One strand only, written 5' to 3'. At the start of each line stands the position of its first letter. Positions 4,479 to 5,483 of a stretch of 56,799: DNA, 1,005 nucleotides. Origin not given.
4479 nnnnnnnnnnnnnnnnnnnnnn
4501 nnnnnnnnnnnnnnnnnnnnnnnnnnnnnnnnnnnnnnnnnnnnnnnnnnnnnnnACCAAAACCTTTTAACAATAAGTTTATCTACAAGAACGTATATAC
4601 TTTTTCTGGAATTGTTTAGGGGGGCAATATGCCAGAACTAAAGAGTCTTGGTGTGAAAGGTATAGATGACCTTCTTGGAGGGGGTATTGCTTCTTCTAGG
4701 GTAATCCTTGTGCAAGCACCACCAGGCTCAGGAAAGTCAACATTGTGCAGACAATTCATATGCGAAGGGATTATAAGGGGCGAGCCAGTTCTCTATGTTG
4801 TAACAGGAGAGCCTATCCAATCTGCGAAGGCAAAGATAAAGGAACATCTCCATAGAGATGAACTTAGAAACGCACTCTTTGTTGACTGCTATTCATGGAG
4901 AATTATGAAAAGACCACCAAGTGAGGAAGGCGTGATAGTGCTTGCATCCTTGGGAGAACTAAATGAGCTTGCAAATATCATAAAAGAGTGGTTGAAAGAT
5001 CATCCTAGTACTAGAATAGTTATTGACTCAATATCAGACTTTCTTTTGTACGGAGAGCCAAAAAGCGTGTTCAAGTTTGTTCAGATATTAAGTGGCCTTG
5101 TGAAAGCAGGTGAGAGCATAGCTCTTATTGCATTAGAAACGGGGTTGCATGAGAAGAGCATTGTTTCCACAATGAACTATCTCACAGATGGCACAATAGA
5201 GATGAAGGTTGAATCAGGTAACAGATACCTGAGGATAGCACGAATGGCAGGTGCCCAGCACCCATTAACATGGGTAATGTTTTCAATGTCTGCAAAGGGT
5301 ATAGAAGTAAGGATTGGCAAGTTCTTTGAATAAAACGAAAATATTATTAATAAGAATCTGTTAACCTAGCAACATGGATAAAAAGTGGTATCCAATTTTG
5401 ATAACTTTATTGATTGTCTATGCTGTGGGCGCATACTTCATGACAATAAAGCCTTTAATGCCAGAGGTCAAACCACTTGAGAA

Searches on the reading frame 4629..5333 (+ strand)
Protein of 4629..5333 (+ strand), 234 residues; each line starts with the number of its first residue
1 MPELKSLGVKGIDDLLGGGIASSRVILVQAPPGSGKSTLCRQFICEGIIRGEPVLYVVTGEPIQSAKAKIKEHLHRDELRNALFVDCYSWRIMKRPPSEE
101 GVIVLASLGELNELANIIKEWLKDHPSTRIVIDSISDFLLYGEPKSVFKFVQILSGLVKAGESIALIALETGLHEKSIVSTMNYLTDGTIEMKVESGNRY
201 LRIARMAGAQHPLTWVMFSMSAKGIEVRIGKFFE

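Call 4: search_protein_families(library=pfam, proteins=[window:4629-5333:+], max_evalue=1)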
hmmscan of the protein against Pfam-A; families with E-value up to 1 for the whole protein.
window:4629-5333:+ (234 aa): 25 families
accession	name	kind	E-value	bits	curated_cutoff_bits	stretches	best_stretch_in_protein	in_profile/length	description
PF06745.19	ATPase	-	7.4e-26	91.4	26.6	1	8-227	4-226/231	KaiC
PF05625.17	PAXNEB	-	1.3e-13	51.2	28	2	111-193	181-273/366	PAXNEB protein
PF24336.1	DUF7504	-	1.1e-08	36.2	27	1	25-191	4-178/179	Family of unknown function (DUF7504)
PF23365.1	DUF7090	-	3.1e-07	30.7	27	1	72-195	62-185/192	Family of unknown function (DUF7090)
PF25199.1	nSTAND_NTPase5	-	1.6e-05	25.2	34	1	23-86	41-103/145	Novel STAND NTPase 5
PF13191.12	AAA_16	-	0.00065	20.7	32.6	1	21-133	21-139/167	AAA ATPase domain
PF13481.12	AAA_25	-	0.00087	19.4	27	1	14-138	24-155/195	AAA domain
PF07088.17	GvpD_P-loop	-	0.003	17.9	24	1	24-200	11-180/189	GvpD gas vesicle protein, P-loop domain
PF13401.12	AAA_22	-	0.0035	18.1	27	1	23-153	5-106/130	AAA domain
PF20720.3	nSTAND3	-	0.0035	17.5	27.2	1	22-70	16-61/155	Novel STAND NTPase 3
PF01443.25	Viral_helicase1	-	0.0078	16.5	21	1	26-55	1-29/228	Viral superfamily 1 RNA helicase core domain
PF24883.2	NPHP3_N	-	0.0081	16.8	24.8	1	22-46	21-45/164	Nephrocystin 3, N-terminal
PF05763.18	DUF835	-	0.0089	16.3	33.1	1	110-176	60-126/136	Protein of unknown function (DUF835)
PF13173.12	AAA_14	-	0.009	16.5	27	1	24-142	3-105/129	AAA domain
PF01637.24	ATPase_2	-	0.018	15.3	33.2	1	24-93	21-79/225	ATPase domain predominantly from Archaea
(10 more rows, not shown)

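Call 5: search_protein_families(library=ncbifam, proteins=[window:4629-5333:+], max_evalue=1)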
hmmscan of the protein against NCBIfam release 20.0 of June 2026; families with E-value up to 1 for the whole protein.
window:4629-5333:+ (234 aa): 24 families
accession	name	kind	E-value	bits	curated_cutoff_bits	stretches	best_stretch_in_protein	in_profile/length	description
TIGR03877.1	thermo_KaiC_1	hypoth_equivalog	2.1e-19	70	307.25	1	8-231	7-236/238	KaiC domain-containing protein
NF006799.0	PRK09302.1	equivalog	4.8e-16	58.4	408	2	8-64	16-73/515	circadian clock protein KaiC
TIGR03881.1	KaiC_arch_4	hypoth_equivalog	2.2e-15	57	247.8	1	6-214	4-214/231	KaiC domain-containing protein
TIGR03880.1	KaiC_arch_3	hypoth_equivalog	3e-15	56.4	249.45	1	8-197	1-181/224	KaiC domain-containing protein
NF004723.0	PRK06067.1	subfamily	5.3e-14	52.3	194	1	8-207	19-213/243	flagellar accessory protein FlaH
NF052589.1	ArlH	equivalog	7.5e-09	35.6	215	1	11-212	8-206/229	archaellum protein ArlH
TIGR00416.1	sms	equivalog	2.2e-08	33.3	403.05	1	8-137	79-181/454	DNA repair protein RadA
TIGR02655.1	circ_KaiC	equivalog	3.3e-07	29.3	546.25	1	9-144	7-138/484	circadian clock protein KaiC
TIGR02237.1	recomb_radB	equivalog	3.6e-05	23.7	172.4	1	12-60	1-49/210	DNA repair and recombination protein RadB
NF006861.0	PRK09361.1-1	equivalog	0.00015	21.4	278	1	6-59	6-59/235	DNA repair and recombination protein RadB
TIGR03878.1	thermo_KaiC_2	hypoth_equivalog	0.001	18.5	232.2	1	18-73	31-86/259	KaiC domain-containing protein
TIGR04352.1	HprK_rel_A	equivalog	0.0011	18.1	200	1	23-47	108-132/280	HprK-related kinase A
NF003301.0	PRK04301.1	equivalog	0.0016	17.7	259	1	7-43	85-121/316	DNA repair and recombination protein RadA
TIGR02236.1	recomb_radA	equivalog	0.0027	17.1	361.15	1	6-43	79-116/311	DNA repair and recombination protein RadA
NF006320.0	PRK08533.1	equivalog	0.0028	17.3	215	1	12-59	13-60/230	flagellar accessory protein FlaH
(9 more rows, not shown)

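Call 13: find_encoding_contigs(protein=window:4629-5333:+, flank=10000, max_places=6)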
Protein window:4629-5333:+ (234 aa): 2 contigs read that carry it; 2 places shown.
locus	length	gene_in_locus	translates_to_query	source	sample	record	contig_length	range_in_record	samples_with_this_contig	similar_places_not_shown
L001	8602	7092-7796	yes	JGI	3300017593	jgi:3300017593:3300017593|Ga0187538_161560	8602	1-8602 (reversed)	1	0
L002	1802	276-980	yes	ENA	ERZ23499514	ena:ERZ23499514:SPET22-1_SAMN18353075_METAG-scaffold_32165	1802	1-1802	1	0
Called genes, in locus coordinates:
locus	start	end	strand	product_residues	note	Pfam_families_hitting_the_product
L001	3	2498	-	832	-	?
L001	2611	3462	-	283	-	PF04021:Class_IIIsignal (weak)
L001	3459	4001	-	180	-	-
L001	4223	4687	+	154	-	-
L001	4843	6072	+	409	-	PF13173:AAA_14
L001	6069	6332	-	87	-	-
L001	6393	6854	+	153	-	-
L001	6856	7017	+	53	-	-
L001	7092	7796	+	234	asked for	PF06745:ATPase, PF23442:DUF7125 (faint), PF25199:nSTAND_NTPase5 (weak), PF24336:DUF7504, PF23365:DUF7090 (weak), PF05625:PAXNEB (weak)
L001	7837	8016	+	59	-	-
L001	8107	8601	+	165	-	?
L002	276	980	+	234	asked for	PF06745:ATPase, PF23442:DUF7125 (faint), PF25199:nSTAND_NTPase5 (weak), PF24336:DUF7504, PF23365:DUF7090 (weak), PF05625:PAXNEB (weak)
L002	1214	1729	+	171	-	-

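Call 14: find_homologous_proteins(query=window:4629-5333:+, max_evalue=0.00001)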
Query window:4629-5333:+ (234 aa): 62 proteins with E <= 0.00001 among 760 candidates.
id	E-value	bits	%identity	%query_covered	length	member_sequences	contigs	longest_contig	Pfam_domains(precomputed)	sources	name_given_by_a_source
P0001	8.0e-149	511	100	100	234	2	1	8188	PF06745.20,PF23365.2,PF05625.18,PF23442.2,PF24336.2,PF25199.2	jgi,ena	-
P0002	1.1e-77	279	58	100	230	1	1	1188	PF06745.20,PF23365.2,PF05625.18,PF24336.2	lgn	-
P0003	3.3e-69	251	51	95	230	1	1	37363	PF06745.20,PF23365.2,PF05625.18,PF23442.2,PF24336.2,PF13481.13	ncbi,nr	ncbi:MAG: hypothetical protein J7K68_05090 [Candidatus Diapherotrites archaeon]|nr:hypothetical prot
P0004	1.1e-62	230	47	99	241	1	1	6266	PF06745.20,PF23365.2,PF05625.18,PF23442.2,PF24336.2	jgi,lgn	-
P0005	3.4e-62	228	48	97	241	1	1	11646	PF06745.20,PF05625.18,PF24336.2,PF20720.4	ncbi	-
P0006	1.8e-53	199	45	97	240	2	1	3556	PF06745.20,PF23365.2,PF23442.2,PF00154.28,PF24336.2,PF13481.13,PF20720.4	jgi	jgi:KaiC/GvpD/RAD55 family RecA-like ATPase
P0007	8.1e-52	194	44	97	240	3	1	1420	PF06745.20,PF23365.2,PF23442.2,PF00154.28,PF24336.2,PF13481.13,PF20720.4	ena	-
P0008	5.9e-48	181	43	96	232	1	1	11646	PF06745.20,PF23365.2,PF05763.19,PF05625.18,PF23442.2,PF24336.2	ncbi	-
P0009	1.7e-47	180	42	91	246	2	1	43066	PF06745.20,PF07088.17,PF23365.2,PF03796.22,PF05625.18,PF23442.2,PF24336.2,PF13481.13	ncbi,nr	ncbi:MAG: AAA family ATPase [Candidatus Diapherotrites archaeon]|nr:AAA family ATPase [Candidatus Di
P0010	1.9e-47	180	40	94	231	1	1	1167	PF06745.20,PF23365.2,PF05625.18,PF23442.2,PF24336.2,PF13481.13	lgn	-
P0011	7.4e-46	175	41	97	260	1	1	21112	PF06745.20,PF00005.34,PF23442.2,PF01637.25,PF24336.2,PF20720.4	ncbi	-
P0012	1.5e-45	174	41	97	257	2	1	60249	PF06745.20,PF07088.17,PF23365.2,PF14417.13,PF05625.18,PF23442.2,PF24336.2,PF13481.13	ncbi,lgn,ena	-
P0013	1.6e-45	173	44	97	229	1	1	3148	PF06745.20,PF23365.2,PF05625.18,PF23442.2,PF00154.28,PF24336.2,PF13481.13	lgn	-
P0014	1.8e-44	170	39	100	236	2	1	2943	PF06745.20,PF23442.2,PF24336.2,PF13481.13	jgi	jgi:KaiC/GvpD/RAD55 family RecA-like ATPase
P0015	3.8e-43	166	38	98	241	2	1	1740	PF06745.20,PF07088.17,PF23442.2,PF24336.2,PF20720.4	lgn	-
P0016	4.2e-43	166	40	97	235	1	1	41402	PF06745.20,PF23365.2,PF23442.2,PF01637.25,PF24336.2,PF13481.13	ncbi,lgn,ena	-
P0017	9.5e-43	164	40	93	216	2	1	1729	PF06745.20,PF23365.2,PF05625.18,PF23442.2,PF24336.2,PF13481.13,PF20720.4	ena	-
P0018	1.7e-42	164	41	92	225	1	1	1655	PF06745.20,PF23365.2,PF23442.2,PF24336.2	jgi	jgi:KaiC/GvpD/RAD55 family RecA-like ATPase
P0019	1.3e-41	161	41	97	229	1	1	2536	PF06745.20,PF07088.17,PF23365.2,PF05625.18,PF23442.2,PF00154.28,PF24336.2,PF13481.13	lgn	-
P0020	7.3e-38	148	39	97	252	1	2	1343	PF06745.20,PF23442.2,PF13481.13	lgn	-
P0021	5.6e-35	139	40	78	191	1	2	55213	PF06745.20,PF05763.19,PF24336.2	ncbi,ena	-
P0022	4.6e-33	133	35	91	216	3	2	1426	PF06745.20,PF23365.2,PF05625.18,PF23442.2,PF24336.2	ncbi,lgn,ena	-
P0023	5.6e-32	129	33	97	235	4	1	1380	PF06745.20,PF23365.2,PF23442.2,PF13481.13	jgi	-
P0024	9.4e-32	128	33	97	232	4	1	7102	PF06745.20,PF23365.2,PF23442.2,PF24336.2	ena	-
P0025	5.6e-30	123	42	65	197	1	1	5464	PF06745.20,PF24336.2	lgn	-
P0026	9.0e-30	122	33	91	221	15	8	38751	PF06745.20,PF23365.2,PF05625.18,PF23442.2,PF24336.2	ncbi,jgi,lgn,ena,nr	ncbi:MAG: RAD55 family ATPase [Nitrososphaerales archaeon]|jgi:KaiC/GvpD/RAD55 family RecA-like ATPa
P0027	1.8e-29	121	33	97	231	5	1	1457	PF06745.20,PF23365.2,PF05625.18,PF23442.2,PF00154.28,PF24336.2,PF13481.13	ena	-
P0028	2.7e-28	117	33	97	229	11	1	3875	PF06745.20,PF23442.2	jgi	-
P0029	5.7e-28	116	35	93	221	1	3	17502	PF06745.20,PF14417.13,PF01637.25,PF24336.2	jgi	jgi:KaiC/GvpD/RAD55 family RecA-like ATPase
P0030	1.1e-27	115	33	92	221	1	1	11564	PF06745.20,PF07088.17,PF23365.2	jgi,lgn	jgi:KaiC/GvpD/RAD55 family RecA-like ATPase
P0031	1.5e-25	108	33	87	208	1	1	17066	PF06745.20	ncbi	-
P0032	2.8e-25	107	30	88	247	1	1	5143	PF06745.20,PF23365.2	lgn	-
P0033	2.8e-23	101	32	96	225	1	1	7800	PF06745.20,PF05625.18,PF23442.2,PF24336.2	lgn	-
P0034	3.1e-20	91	34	89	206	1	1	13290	PF06745.20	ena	-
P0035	3.3e-20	91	33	89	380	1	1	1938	PF06745.20,PF05625.18,PF00072.31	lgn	-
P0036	6.0e-20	90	31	85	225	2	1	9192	PF06745.20,PF23365.2,PF24336.2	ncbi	-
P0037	2.2e-18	85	33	94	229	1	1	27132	PF06745.20,PF23365.2,PF05625.18,PF23442.2,PF24336.2,PF13481.13,PF13191.13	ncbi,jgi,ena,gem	-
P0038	9.6e-17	79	28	94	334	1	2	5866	PF06745.20,PF24336.2,PF20720.4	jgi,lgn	jgi:KaiC/GvpD/RAD55 family RecA-like ATPase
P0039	2.2e-14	72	31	36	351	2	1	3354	PF13173.13,PF06745.20,PF03796.22,PF23442.2,PF08423.18,PF13671.13,PF00004.36,PF13401.13,PF01637.25,PF13191.13,PF05625.18,PF05729.19,PF13481.13,PF20720.4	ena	-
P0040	1.3e-10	59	29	90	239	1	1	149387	PF06745.20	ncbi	-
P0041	2.1e-10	59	30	96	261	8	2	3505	PF06745.20,PF23442.2,PF00154.28,PF13481.13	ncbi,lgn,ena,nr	ncbi:MAG: hypothetical protein DRO46_03960 [Candidatus Hecatellales archaeon]|nr:MAG: hypothetical p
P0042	1.2e-8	53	30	85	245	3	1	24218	PF06745.20,PF23442.2,PF13481.13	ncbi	ncbi:MAG: ATPase domain-containing protein [Candidatus Bathyarchaeia archaeon]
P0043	2.0e-8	52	29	94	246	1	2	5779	PF06745.20,PF23442.2,PF13481.13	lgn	-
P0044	6.4e-8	50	26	94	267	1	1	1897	PF06745.20,PF23442.2,PF00154.28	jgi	-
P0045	8.9e-8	50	30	87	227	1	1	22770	PF13173.13,PF06745.20,PF13479.13,PF03796.22,PF23442.2,PF00154.28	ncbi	-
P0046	3.1e-7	48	28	97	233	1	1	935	PF06745.20,PF23442.2,PF13481.13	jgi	jgi:KaiC/GvpD/RAD55 family RecA-like ATPase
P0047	6.4e-7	47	28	94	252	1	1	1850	PF06745.20,PF23442.2,PF13481.13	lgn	-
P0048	1.0e-6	47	45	22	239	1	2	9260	PF06745.20,PF23442.2,PF13481.13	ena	-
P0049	1.1e-6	46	45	22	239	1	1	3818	PF06745.20,PF23442.2,PF13481.13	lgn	-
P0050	1.2e-6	46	45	22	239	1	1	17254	PF06745.20,PF23442.2,PF13481.13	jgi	jgi:circadian clock protein KaiC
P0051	1.3e-6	46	45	22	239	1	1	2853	PF06745.20,PF23442.2,PF13481.13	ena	-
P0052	1.4e-6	46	24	97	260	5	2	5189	PF06745.20,PF01695.24,PF05625.18,PF23442.2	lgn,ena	-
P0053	1.4e-6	46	45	22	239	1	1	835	PF06745.20,PF23442.2,PF13481.13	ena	-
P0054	3.0e-6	45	38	28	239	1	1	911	PF06745.20,PF23442.2,PF13481.13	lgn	-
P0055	3.0e-6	45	27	94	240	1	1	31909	PF06745.20,PF23442.2,PF13481.13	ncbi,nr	ncbi:MAG: KaiC domain-containing protein [Thermoplasmata archaeon]|nr:KaiC domain-containing protein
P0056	4.2e-6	45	26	93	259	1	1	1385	PF06745.20,PF23442.2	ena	-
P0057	4.5e-6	44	26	93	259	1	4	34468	PF06745.20,PF23442.2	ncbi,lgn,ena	-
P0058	6.9e-6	44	26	93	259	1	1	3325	PF06745.20,PF23442.2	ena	-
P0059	7.9e-6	44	26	93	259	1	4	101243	PF06745.20,PF23442.2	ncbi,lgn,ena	-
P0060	8.4e-6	44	26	93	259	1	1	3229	PF06745.20,PF23442.2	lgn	-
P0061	8.4e-6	44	26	93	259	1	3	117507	PF06745.20,PF23442.2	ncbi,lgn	-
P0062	8.5e-6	44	26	93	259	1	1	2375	PF06745.20,PF23442.2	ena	-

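Call 15: find_encoding_contigs(protein=P0003, flank=10000, max_places=2)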
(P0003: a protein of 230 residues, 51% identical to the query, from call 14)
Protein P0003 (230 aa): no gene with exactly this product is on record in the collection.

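Call 16: find_encoding_contigs(protein=P0009, flank=10000, max_places=2)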
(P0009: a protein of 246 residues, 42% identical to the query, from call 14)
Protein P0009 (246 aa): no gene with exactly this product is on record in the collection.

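Call 17: find_encoding_contigs(protein=P0005, flank=10000, max_places=2)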
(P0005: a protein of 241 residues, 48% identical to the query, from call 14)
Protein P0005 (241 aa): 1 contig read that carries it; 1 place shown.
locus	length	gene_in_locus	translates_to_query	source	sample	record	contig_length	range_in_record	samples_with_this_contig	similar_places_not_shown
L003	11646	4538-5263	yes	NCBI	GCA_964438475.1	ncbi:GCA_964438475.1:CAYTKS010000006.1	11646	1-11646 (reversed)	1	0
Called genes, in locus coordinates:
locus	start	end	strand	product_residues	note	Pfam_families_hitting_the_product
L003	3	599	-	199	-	?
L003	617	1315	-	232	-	PF06745:ATPase, PF23442:DUF7125, PF23365:DUF7090, PF24336:DUF7504, PF05625:PAXNEB (weak), PF05763:DUF835 (weak)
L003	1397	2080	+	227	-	PF03796:DnaB_C, PF05625:PAXNEB (faint), PF06745:ATPase, PF13481:AAA_25 (weak), PF23442:DUF7125 (weak), PF13401:AAA_22 (faint)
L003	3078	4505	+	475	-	PF00989:PAS, PF08448:PAS_4, PF13188:PAS_8 (faint), PF13426:PAS_9, PF08448:PAS_4, PF13426:PAS_9 (weak), PF00512:HisKA, PF02518:HATPase_c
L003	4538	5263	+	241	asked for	PF05625:PAXNEB (faint), PF06745:ATPase, PF20720:nSTAND3 (faint), PF24336:DUF7504 (weak)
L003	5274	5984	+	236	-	-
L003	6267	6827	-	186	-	PF23023:Anti-Pycsar_Apyc1 (weak), PF00753:Lactamase_B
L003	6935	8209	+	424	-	PF08646:Rep_fac-A_C (faint), PF21669:SHLD2_OB1 (faint), PF17244:CDC24_OB3 (faint), PF01336:tRNA_anti-codon (faint)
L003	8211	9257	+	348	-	PF14520:HHH_5, PF00154:RecA_N, PF08423:Rad51, PF13481:AAA_25, PF06745:ATPase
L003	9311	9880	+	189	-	PF04011:LemA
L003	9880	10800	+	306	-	PF01435:Peptidase_M48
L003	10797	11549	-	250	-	-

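Call 19: find_encoding_contigs(protein=P0012, flank=10000, max_places=2)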
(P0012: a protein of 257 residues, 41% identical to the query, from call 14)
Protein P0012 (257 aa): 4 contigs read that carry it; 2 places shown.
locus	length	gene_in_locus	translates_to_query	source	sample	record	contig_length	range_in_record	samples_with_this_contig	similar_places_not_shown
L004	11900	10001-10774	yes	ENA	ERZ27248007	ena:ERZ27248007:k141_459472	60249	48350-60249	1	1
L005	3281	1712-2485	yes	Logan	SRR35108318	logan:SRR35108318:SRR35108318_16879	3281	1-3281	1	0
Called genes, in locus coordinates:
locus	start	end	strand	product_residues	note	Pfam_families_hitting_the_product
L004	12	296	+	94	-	-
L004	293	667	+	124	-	-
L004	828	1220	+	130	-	PF21473:OB_Ssb-like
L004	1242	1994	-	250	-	PF00590:TP_methylase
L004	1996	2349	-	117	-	PF02311:AraC_binding (weak), PF07883:Cupin_2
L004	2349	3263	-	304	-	PF01209:Ubie_methyltran, PF13489:Methyltransf_23, PF05175:MTS (weak), PF12847:Methyltransf_18 (faint), PF13847:Methyltransf_31, PF08241:Methyltransf_11, PF08242:Methyltransf_12, PF13649:Methyltransf_25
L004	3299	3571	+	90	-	PF01883:FeS_assembly_P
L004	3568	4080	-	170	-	PF02778:tRNA_int_endo_N, PF01974:tRNA_int_endo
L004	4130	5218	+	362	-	PF00579:tRNA-synt_1b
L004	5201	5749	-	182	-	PF07894:SACK1 (faint), PF11495:TrmB_EBD_N (weak), PF00614:PLDc (faint), PF13091:PLDc_2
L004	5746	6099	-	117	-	-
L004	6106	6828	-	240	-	-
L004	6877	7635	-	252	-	PF18546:MetOD1 (weak), PF02830:V4R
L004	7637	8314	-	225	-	PF06745:ATPase, PF23442:DUF7125, PF07088:GvpD_P-loop (weak)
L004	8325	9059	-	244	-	PF03796:DnaB_C (weak), PF06745:ATPase, PF23442:DUF7125 (faint)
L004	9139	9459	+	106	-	-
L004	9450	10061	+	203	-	PF06745:ATPase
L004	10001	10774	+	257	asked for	PF05625:PAXNEB (faint), PF06745:ATPase, PF13481:AAA_25 (weak), PF23442:DUF7125 (weak), PF07088:GvpD_P-loop (faint), PF23365:DUF7090 (weak), PF24336:DUF7504, PF14417:MEDS (faint)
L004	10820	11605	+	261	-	PF06745:ATPase, PF13481:AAA_25, PF23442:DUF7125 (faint), PF13479:AAA_24, PF06745:ATPase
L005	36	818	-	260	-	PF03796:DnaB_C (weak), PF06745:ATPase, PF23442:DUF7125 (faint)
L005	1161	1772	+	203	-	PF06745:ATPase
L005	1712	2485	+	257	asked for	PF05625:PAXNEB (faint), PF06745:ATPase, PF13481:AAA_25 (weak), PF23442:DUF7125 (weak), PF07088:GvpD_P-loop (faint), PF23365:DUF7090 (weak), PF24336:DUF7504, PF14417:MEDS (faint)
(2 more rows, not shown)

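Call 20: find_encoding_contigs(protein=P0016, flank=10000, max_places=2)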
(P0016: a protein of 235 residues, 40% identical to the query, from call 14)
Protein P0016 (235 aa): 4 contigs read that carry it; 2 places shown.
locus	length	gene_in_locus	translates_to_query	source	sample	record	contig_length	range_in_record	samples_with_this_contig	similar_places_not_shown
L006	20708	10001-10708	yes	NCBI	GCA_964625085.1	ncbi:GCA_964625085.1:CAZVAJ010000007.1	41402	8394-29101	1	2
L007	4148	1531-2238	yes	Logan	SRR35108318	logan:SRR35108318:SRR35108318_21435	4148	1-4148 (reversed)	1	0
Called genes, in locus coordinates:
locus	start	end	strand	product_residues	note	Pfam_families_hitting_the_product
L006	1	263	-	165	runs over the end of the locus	PF09335:VTT_dom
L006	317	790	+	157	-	-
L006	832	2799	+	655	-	PF00133:tRNA-synt_1, PF09334:tRNA-synt_1g, PF19303:Anticodon_3, PF01588:tRNA_bind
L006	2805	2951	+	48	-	-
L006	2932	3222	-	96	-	-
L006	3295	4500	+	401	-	PF00999:Na_H_Exchanger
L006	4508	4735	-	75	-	PF01283:Ribosomal_S26e (faint)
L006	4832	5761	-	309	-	PF07521:RMMBL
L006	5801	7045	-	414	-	PF11614:FixG_C (faint), PF10633:NPCBM_assoc (faint)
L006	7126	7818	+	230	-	PF01978:TrmB, PF11495:TrmB_EBD_N (weak)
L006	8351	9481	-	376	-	PF07690:MFS_1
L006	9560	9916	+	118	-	-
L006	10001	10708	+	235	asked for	PF01637:ATPase_2 (weak), PF06745:ATPase, PF13481:AAA_25 (faint), PF23442:DUF7125 (weak), PF23365:DUF7090 (weak), PF24336:DUF7504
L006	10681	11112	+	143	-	-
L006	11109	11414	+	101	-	-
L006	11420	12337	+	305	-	PF01866:Diphthamide_syn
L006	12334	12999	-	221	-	PF00696:AA_kinase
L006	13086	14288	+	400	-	PF03463:eRF1_1, PF18854:baeRF_family10, PF03464:eRF1_2, PF18859:acVLRF1, PF03465:eRF1_3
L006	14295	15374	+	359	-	PF01142:TruD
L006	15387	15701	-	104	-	PF02452:PemK_toxin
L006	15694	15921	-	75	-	PF24434:DUF7557 (weak)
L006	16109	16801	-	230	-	PF00535:Glycos_transf_2, PF10111:Glyco_tranf_2_2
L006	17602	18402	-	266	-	-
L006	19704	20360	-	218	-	PF27325:MJ0538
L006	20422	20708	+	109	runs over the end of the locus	-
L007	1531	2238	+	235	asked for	PF01637:ATPase_2 (weak), PF06745:ATPase, PF13481:AAA_25 (faint), PF23442:DUF7125 (weak), PF23365:DUF7090 (weak), PF24336:DUF7504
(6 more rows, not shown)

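Call 21: find_encoding_contigs(protein=P0004, flank=10000, max_places=2)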
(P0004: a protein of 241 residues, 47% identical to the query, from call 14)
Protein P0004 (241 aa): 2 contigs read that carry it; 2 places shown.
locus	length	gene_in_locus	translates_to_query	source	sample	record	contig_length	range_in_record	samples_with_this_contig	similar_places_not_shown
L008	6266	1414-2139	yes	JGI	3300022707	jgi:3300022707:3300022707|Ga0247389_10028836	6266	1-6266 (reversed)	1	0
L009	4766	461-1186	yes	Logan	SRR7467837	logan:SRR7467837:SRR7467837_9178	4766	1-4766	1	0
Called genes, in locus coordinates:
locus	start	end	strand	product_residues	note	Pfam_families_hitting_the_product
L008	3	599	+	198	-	?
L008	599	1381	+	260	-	PF02830:V4R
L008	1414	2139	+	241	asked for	PF05625:PAXNEB (faint), PF23442:DUF7125, PF06745:ATPase, PF24336:DUF7504, PF23365:DUF7090 (weak)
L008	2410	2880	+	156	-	-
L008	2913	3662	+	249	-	PF06745:ATPase, PF13481:AAA_25, PF23442:DUF7125 (faint), PF07088:GvpD_P-loop (faint)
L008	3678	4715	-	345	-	PF00348:polyprenyl_synt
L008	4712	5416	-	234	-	PF01921:tRNA-synt_1f, PF19269:Anticodon_2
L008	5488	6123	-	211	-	PF01921:tRNA-synt_1f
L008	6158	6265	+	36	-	?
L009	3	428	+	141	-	?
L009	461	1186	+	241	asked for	PF05625:PAXNEB (faint), PF23442:DUF7125, PF06745:ATPase, PF24336:DUF7504, PF23365:DUF7090 (weak)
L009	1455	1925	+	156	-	-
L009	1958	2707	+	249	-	PF06745:ATPase, PF13481:AAA_25, PF23442:DUF7125 (faint), PF07088:GvpD_P-loop (faint)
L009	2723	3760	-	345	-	PF00348:polyprenyl_synt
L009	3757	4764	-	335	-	?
